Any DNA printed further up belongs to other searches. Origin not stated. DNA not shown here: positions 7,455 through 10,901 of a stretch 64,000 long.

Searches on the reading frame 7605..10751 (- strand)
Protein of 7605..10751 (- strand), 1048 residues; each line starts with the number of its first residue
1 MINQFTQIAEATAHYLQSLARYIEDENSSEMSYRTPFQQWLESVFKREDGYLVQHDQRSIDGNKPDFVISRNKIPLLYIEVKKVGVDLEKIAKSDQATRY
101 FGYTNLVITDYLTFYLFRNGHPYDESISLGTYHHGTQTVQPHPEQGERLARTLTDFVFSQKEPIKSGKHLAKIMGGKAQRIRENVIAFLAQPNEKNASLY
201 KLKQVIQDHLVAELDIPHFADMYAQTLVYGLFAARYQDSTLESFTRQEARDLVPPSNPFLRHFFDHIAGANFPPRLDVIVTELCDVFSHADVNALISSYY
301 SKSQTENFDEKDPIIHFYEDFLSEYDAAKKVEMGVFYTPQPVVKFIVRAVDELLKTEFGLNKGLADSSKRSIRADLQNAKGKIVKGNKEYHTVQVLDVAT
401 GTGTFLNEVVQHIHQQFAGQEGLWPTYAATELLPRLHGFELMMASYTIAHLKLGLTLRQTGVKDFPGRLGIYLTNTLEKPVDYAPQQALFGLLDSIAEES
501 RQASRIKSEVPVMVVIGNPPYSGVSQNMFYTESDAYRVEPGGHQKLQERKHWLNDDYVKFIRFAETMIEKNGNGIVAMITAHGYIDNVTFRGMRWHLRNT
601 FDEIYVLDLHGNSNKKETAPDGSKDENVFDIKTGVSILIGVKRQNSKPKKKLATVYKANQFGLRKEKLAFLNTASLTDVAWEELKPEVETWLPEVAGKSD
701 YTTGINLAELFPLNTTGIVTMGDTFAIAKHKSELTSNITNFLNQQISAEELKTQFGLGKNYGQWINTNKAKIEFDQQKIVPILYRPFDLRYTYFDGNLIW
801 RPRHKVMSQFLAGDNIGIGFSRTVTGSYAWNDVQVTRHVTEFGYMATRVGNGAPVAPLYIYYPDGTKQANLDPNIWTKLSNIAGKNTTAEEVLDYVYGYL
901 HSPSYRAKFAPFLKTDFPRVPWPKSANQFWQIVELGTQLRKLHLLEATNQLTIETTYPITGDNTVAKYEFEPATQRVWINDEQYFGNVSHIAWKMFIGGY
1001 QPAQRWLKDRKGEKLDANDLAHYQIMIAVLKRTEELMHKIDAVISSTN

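Call 61: search_protein_families(library=pfam, proteins=[window:7605-10751:-], max_evalue=0.00001)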
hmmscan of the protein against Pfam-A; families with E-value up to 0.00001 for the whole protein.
window:7605-10751:- (1048 aa): 2 families
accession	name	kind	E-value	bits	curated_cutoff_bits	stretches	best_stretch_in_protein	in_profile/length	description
PF18135.7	Type_ISP_C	-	1.9e-77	261.1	25.9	1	709-1038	1-341/342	Type ISP C-terminal specificity domain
PF02384.22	N6_Mtase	-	1e-10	41.9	20.4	0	311-352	3-44/311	N-6 DNA Methylase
